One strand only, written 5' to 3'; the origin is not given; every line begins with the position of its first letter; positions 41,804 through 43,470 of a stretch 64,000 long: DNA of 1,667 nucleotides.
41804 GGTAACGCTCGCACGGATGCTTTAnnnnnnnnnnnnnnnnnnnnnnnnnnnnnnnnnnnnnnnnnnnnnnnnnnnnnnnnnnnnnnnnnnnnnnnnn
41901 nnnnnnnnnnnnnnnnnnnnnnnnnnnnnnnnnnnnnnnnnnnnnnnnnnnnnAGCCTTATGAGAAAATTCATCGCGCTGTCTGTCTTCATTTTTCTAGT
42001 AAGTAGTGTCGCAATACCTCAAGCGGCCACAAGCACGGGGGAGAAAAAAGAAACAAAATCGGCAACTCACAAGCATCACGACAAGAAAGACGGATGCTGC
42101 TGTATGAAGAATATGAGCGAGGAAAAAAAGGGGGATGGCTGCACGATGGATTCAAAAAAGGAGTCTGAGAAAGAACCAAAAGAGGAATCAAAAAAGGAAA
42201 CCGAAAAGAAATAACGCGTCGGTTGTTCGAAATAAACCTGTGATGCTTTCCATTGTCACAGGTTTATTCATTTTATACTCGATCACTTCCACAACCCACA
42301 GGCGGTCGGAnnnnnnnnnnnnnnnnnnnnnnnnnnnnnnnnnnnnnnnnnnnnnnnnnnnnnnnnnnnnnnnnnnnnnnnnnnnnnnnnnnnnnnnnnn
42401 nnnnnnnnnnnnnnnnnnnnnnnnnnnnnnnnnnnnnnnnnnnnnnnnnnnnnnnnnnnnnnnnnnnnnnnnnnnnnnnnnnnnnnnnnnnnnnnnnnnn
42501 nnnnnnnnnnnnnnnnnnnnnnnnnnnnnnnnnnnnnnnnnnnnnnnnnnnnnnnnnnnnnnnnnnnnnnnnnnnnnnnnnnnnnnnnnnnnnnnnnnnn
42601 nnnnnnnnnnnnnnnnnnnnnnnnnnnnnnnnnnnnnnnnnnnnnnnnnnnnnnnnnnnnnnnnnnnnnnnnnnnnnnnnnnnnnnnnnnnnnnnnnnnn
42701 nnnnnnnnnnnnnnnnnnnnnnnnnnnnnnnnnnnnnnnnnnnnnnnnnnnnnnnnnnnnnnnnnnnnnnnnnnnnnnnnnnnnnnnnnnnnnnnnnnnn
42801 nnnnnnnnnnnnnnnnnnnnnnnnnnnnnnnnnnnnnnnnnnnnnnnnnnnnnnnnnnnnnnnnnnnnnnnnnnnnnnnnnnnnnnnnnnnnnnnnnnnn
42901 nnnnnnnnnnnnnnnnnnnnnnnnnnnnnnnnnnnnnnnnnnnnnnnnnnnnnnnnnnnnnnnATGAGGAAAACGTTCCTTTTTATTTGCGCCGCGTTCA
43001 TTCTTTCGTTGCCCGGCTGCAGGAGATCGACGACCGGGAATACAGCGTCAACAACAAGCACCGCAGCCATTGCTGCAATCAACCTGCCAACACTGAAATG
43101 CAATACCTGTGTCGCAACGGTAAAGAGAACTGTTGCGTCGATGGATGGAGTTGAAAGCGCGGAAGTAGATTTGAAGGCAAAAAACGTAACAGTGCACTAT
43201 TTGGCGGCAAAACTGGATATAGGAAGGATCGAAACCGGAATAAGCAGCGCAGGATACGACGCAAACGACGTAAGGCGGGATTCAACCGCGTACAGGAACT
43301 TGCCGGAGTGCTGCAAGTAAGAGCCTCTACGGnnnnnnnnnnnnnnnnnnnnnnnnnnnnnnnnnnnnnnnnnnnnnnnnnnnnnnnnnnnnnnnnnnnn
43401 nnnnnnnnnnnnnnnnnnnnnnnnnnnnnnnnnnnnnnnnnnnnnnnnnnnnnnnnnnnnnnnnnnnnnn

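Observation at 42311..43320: Second ribbon-TM-DUF2318-like paralog translationally coupled to an HMA lipoprotein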

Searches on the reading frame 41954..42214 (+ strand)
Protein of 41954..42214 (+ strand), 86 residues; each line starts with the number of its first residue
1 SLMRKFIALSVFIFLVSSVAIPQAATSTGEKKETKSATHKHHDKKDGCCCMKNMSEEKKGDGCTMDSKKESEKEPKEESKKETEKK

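Call 5: search_protein_families(library=pfam, proteins=[window:41954-42214:+], max_evalue=0.1)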
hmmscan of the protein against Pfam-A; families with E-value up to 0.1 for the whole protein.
window:41954-42214:+ (86 aa): 2 families
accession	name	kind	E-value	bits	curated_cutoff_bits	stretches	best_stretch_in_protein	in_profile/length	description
PF25184.1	YxzE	-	0.044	15.2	40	1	6-49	4-53/65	YxzE-like putative bacteriocin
PF02535.28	Zip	-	0.081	12.6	35.1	1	7-83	81-159/323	ZIP Zinc transporter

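Call 11: search_protein_families(library=ncbifam, proteins=[window:41954-42214:+], max_evalue=0.01)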
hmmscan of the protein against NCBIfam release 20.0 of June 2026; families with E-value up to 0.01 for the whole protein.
window:41954-42214:+ (86 aa): 1 family
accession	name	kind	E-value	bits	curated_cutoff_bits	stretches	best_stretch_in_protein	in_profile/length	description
NF008008.0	PRK10737.1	equivalog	0.0034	17.3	174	1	13-66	131-187/196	peptidylprolyl isomerase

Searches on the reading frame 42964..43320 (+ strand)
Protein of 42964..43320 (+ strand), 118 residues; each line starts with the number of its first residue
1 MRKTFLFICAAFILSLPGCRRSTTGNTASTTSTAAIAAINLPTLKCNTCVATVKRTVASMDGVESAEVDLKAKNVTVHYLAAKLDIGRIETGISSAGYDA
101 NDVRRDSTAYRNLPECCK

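Call 5: search_protein_families(library=pfam, proteins=[window:42964-43320:+], max_evalue=0.1)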
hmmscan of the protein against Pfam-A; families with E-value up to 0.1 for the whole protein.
window:42964-43320:+ (118 aa): 4 families
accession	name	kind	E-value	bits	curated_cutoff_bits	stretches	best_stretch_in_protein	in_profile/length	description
PF00403.32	HMA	-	6e-14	52.6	24.8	1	40-99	3-62/62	Heavy-metal-associated domain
PF19803.4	DUF6286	-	0.011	16.7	35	1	50-81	41-72/108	Family of unknown function (DUF6286)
PF15195.11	TMEM210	-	0.019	15.9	27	1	25-89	23-87/114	TMEM210 family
PF07527.18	Hairy_orange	-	0.069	13.9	25.3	0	47-71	7-28/40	Hairy Orange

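Call 11: search_protein_families(library=ncbifam, proteins=[window:42964-43320:+], max_evalue=0.01)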
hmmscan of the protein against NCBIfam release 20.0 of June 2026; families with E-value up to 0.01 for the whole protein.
window:42964-43320:+ (118 aa): 14 families
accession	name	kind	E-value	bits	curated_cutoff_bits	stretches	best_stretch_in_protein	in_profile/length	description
NF033795.1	chaper_CopZ_Bs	exception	4.8e-13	49.1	91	1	43-100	8-65/66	copper chaperone CopZ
TIGR00003.1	TIGR00003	subfamily_domain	2.5e-11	43.6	62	1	39-100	4-65/66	copper ion binding protein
NF033794.2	chaper_CopZ_Eh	exception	8.9e-11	41.8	95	1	43-101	8-66/68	copper chaperone CopZ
TIGR02052.1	MerP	equivalog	6.3e-10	39.4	92.55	1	34-99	22-87/92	mercury resistance system periplasmic binding protein MerP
NF033781.1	chaper_CopP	exception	2.9e-09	36.9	112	1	39-99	4-63/65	copper-binding metallochaperone CopP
NF047957.1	CopZ_AFE_1862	equivalog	5.7e-09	36.3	85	1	44-100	8-61/62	CopZ family metallochaperone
NF033556.1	MerTP_fusion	equivalog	2.2e-08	33.9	180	1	27-99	112-184/186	mercuric transport protein MerTP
NF041115.1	UxxU_metal_bind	equivalog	2.5e-07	30.7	95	1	38-101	7-70/74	metal-binding (seleno)protein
NF045683.1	MerT_CopZ_Se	exception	3.3e-06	26.7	375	1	32-101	159-228/235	MerT/CopZ fusion-like heavy metal transport selenoprotein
NF007952.0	PRK10671.1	equivalog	2.9e-05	22.4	1316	1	38-105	6-68/838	copper-exporting P-type ATPase CopA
NF010311.1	PRK13748.1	subfamily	7e-05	21.9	600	1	40-109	4-72/560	mercury(II) reductase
NF033553.1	MerP_Gpos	exception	0.0026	17.6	110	1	29-99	39-110/112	mercury resistance system substrate-binding protein MerP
NF008262.1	PRK11033.1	equivalog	0.0046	15.5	1005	1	29-107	35-111/731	zinc/cadmium/mercury/lead-transporting ATPase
NF047536.1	Cu_chaper_CsoZ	equivalog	0.0059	17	77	1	43-98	9-63/66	putative copper chaperone CsoZ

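Call 37: find_homologous_proteins(query=window:42964-43320:+, max_evalue=0.001)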
Query window:42964-43320:+ (118 aa): 44 proteins with E <= 0.001 among 50 candidates.
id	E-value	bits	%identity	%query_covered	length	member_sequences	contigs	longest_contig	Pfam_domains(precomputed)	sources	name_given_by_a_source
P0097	6.2e-70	250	100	100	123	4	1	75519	PF00403.33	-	-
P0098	5.8e-66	237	96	100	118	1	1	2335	PF00403.33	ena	-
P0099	1.5e-64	233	92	100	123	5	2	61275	PF00403.33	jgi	jgi:copper chaperone CopZ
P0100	2.2e-63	229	93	100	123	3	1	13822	PF00403.33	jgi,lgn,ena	-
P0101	2.7e-63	229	89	100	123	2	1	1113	PF00403.33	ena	-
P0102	4.3e-62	225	87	100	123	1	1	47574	PF00403.33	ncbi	-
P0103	6.3e-62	224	89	100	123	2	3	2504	PF00403.33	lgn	-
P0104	9.6e-62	224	89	98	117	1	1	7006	PF00403.33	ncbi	-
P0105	1.6e-61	223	86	100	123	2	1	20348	PF00403.33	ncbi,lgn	-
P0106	3.5e-61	222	89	100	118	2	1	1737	PF00403.33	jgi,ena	-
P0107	8.0e-61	221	86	100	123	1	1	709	PF00403.33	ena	-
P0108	2.4e-57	210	83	100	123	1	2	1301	PF00403.33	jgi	jgi:copper chaperone CopZ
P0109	6.1e-57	208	83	100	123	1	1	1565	PF00403.33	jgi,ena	-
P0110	1.2e-56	207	84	100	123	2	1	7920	PF00403.33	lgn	-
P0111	1.1e-55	204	81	100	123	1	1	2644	PF00403.33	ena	-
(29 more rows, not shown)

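Call 53: predict_structure(alignment_id=A3)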
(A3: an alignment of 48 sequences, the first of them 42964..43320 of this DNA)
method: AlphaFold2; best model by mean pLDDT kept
length: 118 residues; sequences in the alignment: 48
mean_pLDDT: 83.0   pTM: 0.68
mean pLDDT of the five models: 83.0, 82.7, 82.3, 81.3, 81.1
residues with pLDDT >= 90: 84; 70-90: 2; 50-70: 4; < 50: 28
segments of 3 or more residues with pLDDT < 50: 1-4, 8-30
pLDDT, mean of each block of 10 residues (from residue 1): 48 46 43 86 96 98 97 98 97 98 98 95
secondary structure, 60 per line:
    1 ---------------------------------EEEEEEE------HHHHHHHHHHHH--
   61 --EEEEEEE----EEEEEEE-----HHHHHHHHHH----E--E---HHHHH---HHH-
elements in order: E34-40 H47-58 E63-69 E74-80 H86-95 H107-111

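Call 55: search_solved_structures(query=A3, max_evalue=0.001, show_alignments=2)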
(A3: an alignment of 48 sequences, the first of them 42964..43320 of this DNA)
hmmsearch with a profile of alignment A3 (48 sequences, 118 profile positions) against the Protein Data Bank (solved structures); distinct sequences matched with E-value up to 0.001: 58.
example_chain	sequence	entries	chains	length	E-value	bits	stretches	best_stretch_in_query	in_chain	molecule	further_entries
7xuk_A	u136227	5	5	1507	6e-58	197.2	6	31-101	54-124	Copper-transporting ATPase 2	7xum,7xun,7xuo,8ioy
7si3_A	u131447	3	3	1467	2.8e-55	188.6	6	32-101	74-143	P-type Cu(+) transporter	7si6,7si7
2rop_A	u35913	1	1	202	1.7e-22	82.9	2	30-103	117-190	Copper-transporting ATPase 2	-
1p6t_A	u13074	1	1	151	4.8e-22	81.4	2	37-100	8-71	Potential copper-transporting ATPase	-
2rml_A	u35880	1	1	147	1.8e-21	79.6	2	37-100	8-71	Copper-transporting P-type ATPase copA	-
8q73_A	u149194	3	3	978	5.7e-21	77.9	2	29-102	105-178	Copper-transporting ATPase HMA4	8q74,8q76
2ew9_A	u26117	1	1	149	3e-15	59.5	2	39-101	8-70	Copper-transporting ATPase 2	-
1osd_A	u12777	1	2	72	7.1e-15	58.3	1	34-100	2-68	hypothetical protein MerP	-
1k0v_A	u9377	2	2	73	1.5e-14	57.2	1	36-102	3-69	CopZ | similar to mercuric transport protein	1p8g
2qif_A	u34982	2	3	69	2.5e-14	56.5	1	36-100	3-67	Copper chaperone copZ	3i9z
6ff2_A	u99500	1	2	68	2.9e-14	56.3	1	37-99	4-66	Copper chaperone CopZ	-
1afi_A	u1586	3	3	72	7.9e-14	54.9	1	34-100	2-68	MERP | MERCURIC TRANSPORT PROTEIN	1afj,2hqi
8q75_A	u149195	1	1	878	2.6e-13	53.2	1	30-101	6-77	Copper-transporting ATPase HMA4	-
1cpz_A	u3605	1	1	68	6.6e-13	51.9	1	40-101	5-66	Copper chaperone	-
1kvi_A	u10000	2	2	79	8.5e-13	51.6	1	33-100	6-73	Copper-transporting ATPase 1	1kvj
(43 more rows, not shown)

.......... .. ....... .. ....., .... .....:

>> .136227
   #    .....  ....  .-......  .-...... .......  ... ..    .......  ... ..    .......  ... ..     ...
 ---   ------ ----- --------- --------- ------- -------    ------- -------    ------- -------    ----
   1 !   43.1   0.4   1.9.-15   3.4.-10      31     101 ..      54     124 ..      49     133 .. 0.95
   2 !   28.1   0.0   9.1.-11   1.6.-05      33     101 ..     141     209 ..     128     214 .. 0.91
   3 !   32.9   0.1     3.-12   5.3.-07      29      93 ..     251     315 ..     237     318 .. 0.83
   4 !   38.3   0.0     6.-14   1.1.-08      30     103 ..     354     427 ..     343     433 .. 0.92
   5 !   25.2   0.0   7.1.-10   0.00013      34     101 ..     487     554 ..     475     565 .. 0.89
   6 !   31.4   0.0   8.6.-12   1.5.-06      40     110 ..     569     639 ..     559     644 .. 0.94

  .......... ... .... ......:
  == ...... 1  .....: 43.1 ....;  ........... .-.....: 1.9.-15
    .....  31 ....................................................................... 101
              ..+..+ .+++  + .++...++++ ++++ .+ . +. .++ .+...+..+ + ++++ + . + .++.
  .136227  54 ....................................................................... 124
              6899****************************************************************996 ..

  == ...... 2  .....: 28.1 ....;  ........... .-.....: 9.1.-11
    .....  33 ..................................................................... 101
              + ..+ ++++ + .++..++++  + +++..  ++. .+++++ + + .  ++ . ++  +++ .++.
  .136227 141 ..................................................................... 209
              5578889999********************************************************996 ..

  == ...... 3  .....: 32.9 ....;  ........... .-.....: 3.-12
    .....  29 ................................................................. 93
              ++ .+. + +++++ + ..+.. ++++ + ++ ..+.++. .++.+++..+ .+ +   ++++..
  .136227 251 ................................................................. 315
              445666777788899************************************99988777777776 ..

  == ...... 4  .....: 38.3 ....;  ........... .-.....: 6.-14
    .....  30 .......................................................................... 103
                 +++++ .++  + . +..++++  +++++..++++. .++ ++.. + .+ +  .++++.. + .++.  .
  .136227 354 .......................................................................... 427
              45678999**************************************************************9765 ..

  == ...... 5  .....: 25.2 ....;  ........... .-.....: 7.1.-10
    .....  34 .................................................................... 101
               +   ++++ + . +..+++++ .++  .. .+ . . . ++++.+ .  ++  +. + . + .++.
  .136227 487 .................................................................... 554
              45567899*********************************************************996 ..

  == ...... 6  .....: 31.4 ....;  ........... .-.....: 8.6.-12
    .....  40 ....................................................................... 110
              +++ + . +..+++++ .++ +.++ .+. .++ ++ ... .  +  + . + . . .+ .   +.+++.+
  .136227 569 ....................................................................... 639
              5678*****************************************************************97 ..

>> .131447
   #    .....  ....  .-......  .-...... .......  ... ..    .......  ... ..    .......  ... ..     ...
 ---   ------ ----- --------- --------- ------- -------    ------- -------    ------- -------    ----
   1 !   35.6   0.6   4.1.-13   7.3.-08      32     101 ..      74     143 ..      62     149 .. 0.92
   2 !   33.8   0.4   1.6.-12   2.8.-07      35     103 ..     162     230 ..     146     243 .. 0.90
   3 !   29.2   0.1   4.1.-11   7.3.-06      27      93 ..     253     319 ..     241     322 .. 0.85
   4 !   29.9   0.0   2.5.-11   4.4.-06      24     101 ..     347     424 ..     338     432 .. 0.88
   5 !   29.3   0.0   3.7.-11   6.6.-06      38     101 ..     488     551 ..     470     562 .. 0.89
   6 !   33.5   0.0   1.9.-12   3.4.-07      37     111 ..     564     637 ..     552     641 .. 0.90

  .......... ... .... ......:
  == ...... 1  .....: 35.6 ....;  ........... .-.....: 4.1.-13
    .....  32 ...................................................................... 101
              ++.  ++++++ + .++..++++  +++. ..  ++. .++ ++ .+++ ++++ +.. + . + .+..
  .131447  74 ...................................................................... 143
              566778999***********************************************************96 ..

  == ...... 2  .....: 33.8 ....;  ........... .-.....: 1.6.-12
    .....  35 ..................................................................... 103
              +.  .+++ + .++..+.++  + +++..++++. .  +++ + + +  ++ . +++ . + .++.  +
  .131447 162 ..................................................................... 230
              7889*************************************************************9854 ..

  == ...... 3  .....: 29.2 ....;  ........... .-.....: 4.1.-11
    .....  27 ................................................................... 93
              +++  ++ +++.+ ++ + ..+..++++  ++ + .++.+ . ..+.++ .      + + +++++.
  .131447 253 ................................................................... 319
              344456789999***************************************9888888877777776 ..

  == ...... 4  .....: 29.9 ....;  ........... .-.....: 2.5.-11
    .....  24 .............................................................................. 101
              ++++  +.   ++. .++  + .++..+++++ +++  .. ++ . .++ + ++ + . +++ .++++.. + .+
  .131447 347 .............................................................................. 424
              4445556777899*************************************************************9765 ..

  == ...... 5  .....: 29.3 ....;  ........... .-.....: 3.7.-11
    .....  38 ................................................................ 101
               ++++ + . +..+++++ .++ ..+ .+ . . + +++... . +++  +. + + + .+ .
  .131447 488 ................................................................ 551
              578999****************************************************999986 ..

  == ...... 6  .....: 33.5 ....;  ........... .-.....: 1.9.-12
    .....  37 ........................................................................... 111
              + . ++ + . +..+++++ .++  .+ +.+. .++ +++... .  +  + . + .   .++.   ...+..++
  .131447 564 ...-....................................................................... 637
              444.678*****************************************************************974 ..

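Call 56: fold_search(model_id=the predicted structure, library=pdb)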
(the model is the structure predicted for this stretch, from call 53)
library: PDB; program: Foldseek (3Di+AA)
matches with E <= 10: 939; with E <= 0.001: 36
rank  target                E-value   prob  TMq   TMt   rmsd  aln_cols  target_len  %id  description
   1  1osd_A                3.1e-06  1.00  0.56  0.91   0.8        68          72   22  crystal structure of Oxidized MerP from Ralstonia metallidurans CH34 (released 2004-05-18)
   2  6ff2_A                1.7e-05  1.00  0.54  0.94   0.8        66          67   29  CopZ metallochaperone (released 2019-01-30)
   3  6a71_A                3.8e-05  1.00  0.56  0.91   0.7        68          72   22  Crystal Structure of Human ATP7B and TM Complex (released 2019-04-03)
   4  2qif_A                5.6e-05  1.00  0.56  0.94   0.9        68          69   29  Crystal structure of a metallochaperone with a tetranuclear Cu(I) cluster (released 2008-07-08)
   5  2l3m_MODEL_1_A        6.7e-05  1.00  0.56  0.91   0.9        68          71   24  Solution structure of the putative copper-ion-binding protein from Bacillus anthracis str. Ames (released 2011-01-12)
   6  2qif_B                7.7e-05  1.00  0.55  0.93   0.8        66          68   30  Crystal structure of a metallochaperone with a tetranuclear Cu(I) cluster (released 2008-07-08)
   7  2k1r_MODEL_1_A        8.2e-05  1.00  0.54  0.86   1.0        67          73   27  The solution NMR structure of the complex between MNK1 and HAH1 mediated by Cu(I) (released 2009-03-31)
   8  3dxs                  1.1e-04  1.00  0.55  0.87   0.6        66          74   21  Crystal structure of a copper binding domain from HMA7, a P-type ATPase (released 2009-08-11)
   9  2crl_MODEL_1_A        1.1e-04  1.00  0.47  0.55  10.4        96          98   20  The apo form of HMA domain of copper chaperone for superoxide dismutase (released 2005-11-20)
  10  2aw0_MODEL_1_A        1.3e-04  1.00  0.56  0.90   0.9        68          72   28  FOURTH METAL-BINDING DOMAIN OF THE MENKES COPPER-TRANSPORTING ATPASE, NMR, 20 STRUCTURES (released 1998-01-14)
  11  6a71_B                1.4e-04  1.00  0.55  0.91   0.7        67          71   22  Crystal Structure of Human ATP7B and TM Complex (released 2019-04-03)
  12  4a48_B                1.4e-04  1.00  0.54  0.90   1.1        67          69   22  Crosstalk between Cu(I) and Zn(II) homeostasis (released 2012-12-12)
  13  1kqk_MODEL_1_A        1.4e-04  1.00  0.55  0.80   1.0        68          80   19  Solution Structure of the N-terminal Domain of a Potential Copper-translocating P-type ATPase from Bacillus su (released 2002-04-17)
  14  2rop_MODEL_1_A        1.8e-04  1.00  0.56  0.47   1.1        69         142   23  Solution structure of domains 3 and 4 of human ATP7B (released 2008-10-21)
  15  2xmw                  2.0e-04  1.00  0.52  0.89   1.1        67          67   22  PacS, N-terminal domain, from Synechocystis PCC6803 (released 2010-08-18)
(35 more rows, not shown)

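Call 63: find_related_loci(query=A3, collection=metagenome_contigs, flank=4000)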
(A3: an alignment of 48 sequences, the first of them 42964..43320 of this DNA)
Query A3 (118 aa) in metagenome_contigs; peptide patterns used: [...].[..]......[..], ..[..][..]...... (x = any residue, [..] = any of these).
599 stretches matched a pattern (row limit reached: there are more); 503 encode a relative of the query (tblastn E <= 1e-3); the best 80 are kept; 80 distinct loci.
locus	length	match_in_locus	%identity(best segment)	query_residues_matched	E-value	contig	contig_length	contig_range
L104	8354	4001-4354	49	1-118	1e-38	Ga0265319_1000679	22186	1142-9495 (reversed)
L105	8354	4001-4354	47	1-118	2e-33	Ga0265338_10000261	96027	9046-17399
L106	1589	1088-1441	47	1-118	9e-34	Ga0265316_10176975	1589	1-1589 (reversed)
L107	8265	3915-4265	41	1-118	6e-27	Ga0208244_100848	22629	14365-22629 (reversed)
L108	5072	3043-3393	38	8-118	2e-24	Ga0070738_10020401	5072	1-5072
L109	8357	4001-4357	34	1-118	2e-24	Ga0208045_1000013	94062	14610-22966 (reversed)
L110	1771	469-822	39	3-118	1e-24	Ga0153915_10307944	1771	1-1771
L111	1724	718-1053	42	5-118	2e-24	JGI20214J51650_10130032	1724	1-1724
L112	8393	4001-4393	36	1-118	3e-24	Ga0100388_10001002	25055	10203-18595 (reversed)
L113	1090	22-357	40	1-118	1e-24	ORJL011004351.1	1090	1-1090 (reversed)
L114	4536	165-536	37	1-118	6e-24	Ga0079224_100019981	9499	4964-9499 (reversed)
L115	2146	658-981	40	11-118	1e-23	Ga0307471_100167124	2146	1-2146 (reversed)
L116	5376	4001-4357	34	1-118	3e-23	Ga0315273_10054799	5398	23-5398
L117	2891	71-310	48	39-118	5e-23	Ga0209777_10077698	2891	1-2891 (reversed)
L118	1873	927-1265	36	6-118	5e-23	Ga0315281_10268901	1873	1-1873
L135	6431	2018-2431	32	2-118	3e-21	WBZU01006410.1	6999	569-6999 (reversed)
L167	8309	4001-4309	39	20-118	3e-18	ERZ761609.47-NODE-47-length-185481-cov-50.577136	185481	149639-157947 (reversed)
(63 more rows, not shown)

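Call 66: search_protein_families(library=pfam, proteins=[L135:2000-2467:+, L135:2549-2767:+, L167:3872-4339:+, L167:4427-4789:+, L135:552-1892:+], max_evalue=0.001)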
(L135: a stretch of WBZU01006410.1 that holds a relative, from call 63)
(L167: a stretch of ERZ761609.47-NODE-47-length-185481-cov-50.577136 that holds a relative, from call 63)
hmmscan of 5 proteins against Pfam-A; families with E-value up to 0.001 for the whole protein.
L135:2000-2467:+ (155 aa): 1 family
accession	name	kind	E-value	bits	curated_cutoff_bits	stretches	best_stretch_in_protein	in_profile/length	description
PF00403.32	HMA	-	6.8e-12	46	24.8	1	66-125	3-62/62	Heavy-metal-associated domain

L135:2549-2767:+ (72 aa): 2 families
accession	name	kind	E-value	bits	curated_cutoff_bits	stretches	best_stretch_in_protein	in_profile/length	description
PF00403.32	HMA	-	6.6e-09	36.5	24.8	1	4-37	1-34/62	Heavy-metal-associated domain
PF01206.22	TusA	-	0.00072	19.8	28.6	0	7-48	5-46/70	Sulfurtransferase TusA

L167:3872-4339:+ (155 aa): 1 family
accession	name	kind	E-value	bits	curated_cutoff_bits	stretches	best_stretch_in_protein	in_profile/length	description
PF00403.32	HMA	-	3.4e-11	43.8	24.8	1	68-127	3-62/62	Heavy-metal-associated domain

L167:4427-4789:+ (120 aa): 2 families
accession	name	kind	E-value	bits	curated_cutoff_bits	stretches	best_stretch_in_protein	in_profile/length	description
PF00403.32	HMA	-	1.9e-16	60.6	24.8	1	41-99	4-62/62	Heavy-metal-associated domain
PF19803.4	DUF6286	-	3.4e-05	24.7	35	1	52-94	43-85/108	Family of unknown function (DUF6286)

L135:552-1892:+ (446 aa): 4 families
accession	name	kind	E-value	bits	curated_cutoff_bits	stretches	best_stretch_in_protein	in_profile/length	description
PF16576.10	HlyD_D23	-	1.8e-64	217.4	30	1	113-333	4-214/214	Barrel-sandwich domain of CusB or HlyD membrane-fusion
PF13437.12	HlyD_3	-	9.9e-20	71.7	22.2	1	229-324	1-97/106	HlyD family secretion protein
PF19335.5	HMBD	-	3e-12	46.7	23.6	1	41-67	2-28/28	Heavy metal binding domain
PF17847.7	GlcV_C_terminal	-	0.00069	20.5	27.6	0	285-303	10-28/61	Glucose ABC transporter C-terminal domain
